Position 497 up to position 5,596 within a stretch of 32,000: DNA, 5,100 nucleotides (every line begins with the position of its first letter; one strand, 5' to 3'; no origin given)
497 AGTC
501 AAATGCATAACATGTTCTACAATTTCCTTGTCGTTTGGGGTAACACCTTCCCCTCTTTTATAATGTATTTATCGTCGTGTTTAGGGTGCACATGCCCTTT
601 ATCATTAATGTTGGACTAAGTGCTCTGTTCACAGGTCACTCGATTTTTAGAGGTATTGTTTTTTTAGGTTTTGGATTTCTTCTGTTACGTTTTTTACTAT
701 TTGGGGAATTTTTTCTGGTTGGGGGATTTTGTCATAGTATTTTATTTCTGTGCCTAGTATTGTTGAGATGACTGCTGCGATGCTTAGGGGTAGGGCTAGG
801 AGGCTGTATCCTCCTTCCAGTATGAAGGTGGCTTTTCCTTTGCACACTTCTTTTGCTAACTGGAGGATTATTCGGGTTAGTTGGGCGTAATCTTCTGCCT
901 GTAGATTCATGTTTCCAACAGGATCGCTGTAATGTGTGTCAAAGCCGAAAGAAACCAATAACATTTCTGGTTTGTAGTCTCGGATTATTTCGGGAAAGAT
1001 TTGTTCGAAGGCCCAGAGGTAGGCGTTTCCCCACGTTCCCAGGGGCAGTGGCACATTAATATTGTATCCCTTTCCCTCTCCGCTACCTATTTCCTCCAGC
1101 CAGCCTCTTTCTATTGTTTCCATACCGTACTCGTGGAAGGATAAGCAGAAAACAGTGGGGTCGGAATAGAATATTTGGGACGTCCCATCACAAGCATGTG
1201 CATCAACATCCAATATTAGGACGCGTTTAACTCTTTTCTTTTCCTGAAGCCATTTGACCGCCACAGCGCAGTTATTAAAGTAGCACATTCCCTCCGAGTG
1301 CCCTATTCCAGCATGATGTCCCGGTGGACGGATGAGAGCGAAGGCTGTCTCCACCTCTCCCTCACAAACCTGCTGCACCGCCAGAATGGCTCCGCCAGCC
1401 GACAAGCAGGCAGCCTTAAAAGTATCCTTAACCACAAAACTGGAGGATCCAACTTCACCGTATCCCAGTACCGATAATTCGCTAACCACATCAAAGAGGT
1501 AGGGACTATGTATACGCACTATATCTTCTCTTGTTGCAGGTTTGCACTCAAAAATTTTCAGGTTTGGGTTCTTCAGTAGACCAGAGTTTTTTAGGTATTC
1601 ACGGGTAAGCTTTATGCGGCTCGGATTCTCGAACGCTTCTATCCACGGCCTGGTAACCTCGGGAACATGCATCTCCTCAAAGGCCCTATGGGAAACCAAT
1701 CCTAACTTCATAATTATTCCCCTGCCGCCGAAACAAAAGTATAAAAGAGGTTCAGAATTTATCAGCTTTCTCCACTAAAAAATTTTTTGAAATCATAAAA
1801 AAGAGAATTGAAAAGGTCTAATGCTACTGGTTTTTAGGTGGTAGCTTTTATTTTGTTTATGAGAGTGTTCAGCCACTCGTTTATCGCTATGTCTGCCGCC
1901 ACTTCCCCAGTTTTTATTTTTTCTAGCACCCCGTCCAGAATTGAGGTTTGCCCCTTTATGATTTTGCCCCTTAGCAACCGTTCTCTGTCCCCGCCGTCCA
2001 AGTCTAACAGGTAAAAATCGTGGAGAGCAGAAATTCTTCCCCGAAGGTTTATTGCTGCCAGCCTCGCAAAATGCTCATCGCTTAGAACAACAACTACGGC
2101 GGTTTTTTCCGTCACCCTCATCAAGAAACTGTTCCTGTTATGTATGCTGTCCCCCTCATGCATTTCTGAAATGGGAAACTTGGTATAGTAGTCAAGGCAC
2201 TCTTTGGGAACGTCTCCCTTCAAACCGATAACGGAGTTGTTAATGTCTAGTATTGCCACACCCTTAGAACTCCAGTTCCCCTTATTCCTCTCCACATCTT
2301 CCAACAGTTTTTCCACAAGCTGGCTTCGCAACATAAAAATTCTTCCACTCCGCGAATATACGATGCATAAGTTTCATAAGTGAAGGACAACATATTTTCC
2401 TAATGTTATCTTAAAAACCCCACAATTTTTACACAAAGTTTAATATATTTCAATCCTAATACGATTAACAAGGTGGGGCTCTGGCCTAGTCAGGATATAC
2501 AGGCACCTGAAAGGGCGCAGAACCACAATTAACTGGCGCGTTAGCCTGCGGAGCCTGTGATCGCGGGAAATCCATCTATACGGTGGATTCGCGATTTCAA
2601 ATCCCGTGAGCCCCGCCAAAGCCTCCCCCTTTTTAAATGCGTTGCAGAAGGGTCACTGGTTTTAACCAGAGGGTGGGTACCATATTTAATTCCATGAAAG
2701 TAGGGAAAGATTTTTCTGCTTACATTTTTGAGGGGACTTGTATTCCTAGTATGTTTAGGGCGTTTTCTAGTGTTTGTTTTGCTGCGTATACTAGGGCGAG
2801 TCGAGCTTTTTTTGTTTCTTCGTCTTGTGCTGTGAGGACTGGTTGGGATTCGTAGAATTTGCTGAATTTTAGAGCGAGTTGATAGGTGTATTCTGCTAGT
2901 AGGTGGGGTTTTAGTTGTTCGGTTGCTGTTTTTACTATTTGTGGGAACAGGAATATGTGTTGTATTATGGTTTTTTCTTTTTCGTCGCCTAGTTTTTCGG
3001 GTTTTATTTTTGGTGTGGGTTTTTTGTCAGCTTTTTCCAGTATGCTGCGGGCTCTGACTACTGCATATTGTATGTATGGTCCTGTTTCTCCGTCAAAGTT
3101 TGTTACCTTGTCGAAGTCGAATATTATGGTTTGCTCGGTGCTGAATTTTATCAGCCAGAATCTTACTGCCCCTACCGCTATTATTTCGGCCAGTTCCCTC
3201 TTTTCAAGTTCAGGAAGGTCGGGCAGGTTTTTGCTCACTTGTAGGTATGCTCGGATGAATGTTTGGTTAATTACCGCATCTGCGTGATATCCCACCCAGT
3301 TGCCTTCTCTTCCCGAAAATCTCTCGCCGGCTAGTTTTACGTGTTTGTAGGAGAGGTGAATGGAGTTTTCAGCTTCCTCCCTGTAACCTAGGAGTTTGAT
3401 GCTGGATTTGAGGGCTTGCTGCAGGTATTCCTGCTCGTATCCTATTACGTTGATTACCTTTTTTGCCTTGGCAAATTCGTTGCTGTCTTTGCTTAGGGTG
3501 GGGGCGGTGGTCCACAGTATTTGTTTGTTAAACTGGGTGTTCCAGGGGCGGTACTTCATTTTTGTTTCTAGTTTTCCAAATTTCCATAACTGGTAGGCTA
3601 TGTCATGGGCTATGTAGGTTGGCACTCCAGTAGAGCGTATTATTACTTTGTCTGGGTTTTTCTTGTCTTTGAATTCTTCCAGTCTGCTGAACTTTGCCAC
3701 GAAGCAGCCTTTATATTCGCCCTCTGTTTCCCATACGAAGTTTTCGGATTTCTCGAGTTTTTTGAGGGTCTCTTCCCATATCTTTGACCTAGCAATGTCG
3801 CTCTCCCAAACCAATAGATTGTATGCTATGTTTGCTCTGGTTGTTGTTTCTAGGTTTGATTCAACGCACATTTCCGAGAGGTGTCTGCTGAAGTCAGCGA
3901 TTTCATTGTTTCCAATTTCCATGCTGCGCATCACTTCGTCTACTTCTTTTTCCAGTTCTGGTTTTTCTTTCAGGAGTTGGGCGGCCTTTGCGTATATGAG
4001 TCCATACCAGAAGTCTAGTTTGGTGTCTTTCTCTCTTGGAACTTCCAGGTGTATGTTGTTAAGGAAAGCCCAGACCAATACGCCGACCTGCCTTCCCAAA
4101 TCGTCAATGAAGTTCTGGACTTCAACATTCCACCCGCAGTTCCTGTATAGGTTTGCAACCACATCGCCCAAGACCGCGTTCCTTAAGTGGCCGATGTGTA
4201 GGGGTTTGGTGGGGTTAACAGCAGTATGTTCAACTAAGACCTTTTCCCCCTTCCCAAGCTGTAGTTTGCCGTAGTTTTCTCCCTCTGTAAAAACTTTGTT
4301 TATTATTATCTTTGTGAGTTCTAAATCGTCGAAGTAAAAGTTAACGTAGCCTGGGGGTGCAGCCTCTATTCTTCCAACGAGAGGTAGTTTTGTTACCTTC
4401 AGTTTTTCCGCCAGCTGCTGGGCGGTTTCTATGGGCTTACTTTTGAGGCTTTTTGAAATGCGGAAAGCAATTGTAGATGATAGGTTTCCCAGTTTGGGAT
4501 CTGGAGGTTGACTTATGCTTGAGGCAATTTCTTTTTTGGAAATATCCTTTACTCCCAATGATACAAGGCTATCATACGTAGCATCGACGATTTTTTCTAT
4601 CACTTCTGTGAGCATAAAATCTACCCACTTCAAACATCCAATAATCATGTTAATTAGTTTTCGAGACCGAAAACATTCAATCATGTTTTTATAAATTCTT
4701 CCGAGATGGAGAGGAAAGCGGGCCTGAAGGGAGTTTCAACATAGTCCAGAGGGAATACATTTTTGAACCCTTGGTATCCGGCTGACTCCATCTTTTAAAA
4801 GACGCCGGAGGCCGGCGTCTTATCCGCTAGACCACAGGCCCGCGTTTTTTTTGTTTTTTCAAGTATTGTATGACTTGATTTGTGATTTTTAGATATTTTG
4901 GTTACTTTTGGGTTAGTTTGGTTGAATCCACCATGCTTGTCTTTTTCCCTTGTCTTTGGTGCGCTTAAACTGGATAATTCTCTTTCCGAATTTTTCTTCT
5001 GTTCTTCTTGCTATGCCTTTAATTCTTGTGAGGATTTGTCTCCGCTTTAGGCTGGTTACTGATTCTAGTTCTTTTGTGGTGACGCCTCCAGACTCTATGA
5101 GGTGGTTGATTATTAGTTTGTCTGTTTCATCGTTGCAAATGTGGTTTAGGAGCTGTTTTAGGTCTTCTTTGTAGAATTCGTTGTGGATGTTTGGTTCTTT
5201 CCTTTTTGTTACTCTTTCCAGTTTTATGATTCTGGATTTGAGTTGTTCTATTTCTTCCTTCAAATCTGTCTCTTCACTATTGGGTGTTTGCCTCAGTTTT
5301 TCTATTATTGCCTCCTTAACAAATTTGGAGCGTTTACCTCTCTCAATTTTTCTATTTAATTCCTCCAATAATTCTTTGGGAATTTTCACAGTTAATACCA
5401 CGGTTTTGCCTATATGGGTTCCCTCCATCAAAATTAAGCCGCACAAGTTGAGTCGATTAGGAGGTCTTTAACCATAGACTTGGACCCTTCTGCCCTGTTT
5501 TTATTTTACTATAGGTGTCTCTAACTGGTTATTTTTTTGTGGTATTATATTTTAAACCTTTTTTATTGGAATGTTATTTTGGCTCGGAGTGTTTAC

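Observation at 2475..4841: argS is physically bracketed by two cognate tRNA-Arg genes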

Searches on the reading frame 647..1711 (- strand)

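Call 8: search_protein_families(library=ncbifam, proteins=[window:647-1711:-])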
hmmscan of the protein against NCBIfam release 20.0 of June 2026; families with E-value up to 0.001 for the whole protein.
window:647-1711:- (354 aa): 0 families

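Call 69: search_protein_families(library=pfam, proteins=[window:647-1711:-], max_evalue=0.01)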
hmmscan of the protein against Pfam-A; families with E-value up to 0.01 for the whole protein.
window:647-1711:- (354 aa): 1 family
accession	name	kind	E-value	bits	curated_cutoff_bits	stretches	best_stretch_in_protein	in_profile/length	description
PF00850.24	Hist_deacetyl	-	1e-80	271.7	27.9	1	28-317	3-297/298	Histone deacetylase domain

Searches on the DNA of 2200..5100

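Call 6: search_rna_families(source=window, start=2200, end=5100, threshold=evalue, max_evalue=10, show_alignments=4)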
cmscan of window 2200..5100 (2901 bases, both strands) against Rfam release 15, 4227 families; matches with E-value up to 10: 2.
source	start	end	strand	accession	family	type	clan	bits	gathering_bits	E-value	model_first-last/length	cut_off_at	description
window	4796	4866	-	RF00370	sroD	Gene; sRNA;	-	20.2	50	0.94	1-86/86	no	sroD RNA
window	4968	4998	+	RF00066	U7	Gene; snRNA;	-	14.3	34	10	1-62/62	no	U7 small nuclear RNA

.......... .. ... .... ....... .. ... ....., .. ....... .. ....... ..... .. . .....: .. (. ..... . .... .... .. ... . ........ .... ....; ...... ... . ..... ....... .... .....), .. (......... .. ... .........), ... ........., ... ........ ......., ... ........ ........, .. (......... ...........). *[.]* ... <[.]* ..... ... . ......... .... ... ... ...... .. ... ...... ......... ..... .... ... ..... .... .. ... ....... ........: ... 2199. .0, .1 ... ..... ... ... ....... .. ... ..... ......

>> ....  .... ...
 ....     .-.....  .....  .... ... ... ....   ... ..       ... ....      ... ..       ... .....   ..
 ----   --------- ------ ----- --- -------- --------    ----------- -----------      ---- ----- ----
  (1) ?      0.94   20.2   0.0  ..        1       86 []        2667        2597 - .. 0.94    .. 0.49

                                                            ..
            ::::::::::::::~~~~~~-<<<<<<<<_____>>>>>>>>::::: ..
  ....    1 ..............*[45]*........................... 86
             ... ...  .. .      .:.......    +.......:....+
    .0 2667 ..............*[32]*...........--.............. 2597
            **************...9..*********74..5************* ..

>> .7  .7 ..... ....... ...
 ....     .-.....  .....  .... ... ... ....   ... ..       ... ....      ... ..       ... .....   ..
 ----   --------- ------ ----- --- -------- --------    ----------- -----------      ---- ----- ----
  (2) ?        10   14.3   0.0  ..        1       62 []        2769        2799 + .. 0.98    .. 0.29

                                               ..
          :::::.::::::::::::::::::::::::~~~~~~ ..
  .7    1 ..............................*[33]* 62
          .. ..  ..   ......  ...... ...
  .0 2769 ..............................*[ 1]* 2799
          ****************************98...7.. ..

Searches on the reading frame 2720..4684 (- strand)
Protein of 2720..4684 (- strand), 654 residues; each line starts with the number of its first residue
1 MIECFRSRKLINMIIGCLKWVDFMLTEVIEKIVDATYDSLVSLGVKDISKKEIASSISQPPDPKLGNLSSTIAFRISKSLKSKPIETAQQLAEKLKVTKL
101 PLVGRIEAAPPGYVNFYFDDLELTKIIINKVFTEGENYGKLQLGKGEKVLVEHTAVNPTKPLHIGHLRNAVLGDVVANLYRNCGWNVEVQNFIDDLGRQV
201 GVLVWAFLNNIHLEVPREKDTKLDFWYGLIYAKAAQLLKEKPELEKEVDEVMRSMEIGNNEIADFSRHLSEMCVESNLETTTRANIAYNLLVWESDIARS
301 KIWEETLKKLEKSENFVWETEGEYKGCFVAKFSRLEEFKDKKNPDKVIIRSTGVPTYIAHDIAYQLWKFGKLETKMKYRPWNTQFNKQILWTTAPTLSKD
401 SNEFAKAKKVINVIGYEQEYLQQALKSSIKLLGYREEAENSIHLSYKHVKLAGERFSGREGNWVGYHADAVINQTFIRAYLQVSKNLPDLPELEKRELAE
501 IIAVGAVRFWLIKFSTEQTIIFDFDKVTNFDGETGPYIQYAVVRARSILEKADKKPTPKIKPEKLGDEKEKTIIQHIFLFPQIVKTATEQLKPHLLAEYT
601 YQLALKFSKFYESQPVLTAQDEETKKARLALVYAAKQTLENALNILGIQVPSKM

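Call 8: search_protein_families(library=ncbifam, proteins=[window:2720-4684:-])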
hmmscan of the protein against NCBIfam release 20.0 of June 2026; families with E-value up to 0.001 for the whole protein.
window:2720-4684:- (654 aa): 5 families
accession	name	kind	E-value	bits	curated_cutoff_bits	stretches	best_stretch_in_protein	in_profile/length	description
NF002447.0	PRK01611.3-4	equivalog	1e-177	592.3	460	1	46-654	18-613/613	arginine--tRNA ligase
TIGR00456.1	argS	equivalog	5.9e-126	421.1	261.65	2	49-375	18-328/569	arginine--tRNA ligase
NF002446.0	PRK01611.3-3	equivalog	3.1e-119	399.1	399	3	405-654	393-636/636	arginine--tRNA ligase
NF045898.1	ArgS_rel_codon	equivalog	5.7e-22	78.6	340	2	59-191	34-154/327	ArgS-related anticodon-binding protein NrtL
TIGR00211.2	glyS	equivalog_domain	7.9e-05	21.3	300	1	538-642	575-678/684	glycine--tRNA ligase subunit beta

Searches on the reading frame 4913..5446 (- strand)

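Call 8: search_protein_families(library=ncbifam, proteins=[window:4913-5446:-])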
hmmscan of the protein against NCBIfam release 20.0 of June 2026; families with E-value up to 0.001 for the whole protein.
window:4913-5446:- (177 aa): 0 families

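Call 69: search_protein_families(library=pfam, proteins=[window:4913-5446:-], max_evalue=0.01)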
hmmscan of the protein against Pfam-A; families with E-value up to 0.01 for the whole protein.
window:4913-5446:- (177 aa): 1 family
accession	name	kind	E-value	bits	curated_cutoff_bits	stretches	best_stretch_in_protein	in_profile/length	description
PF01402.27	RHH_1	-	0.002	18.4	20.5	1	18-52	2-38/39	Ribbon-helix-helix protein, copG family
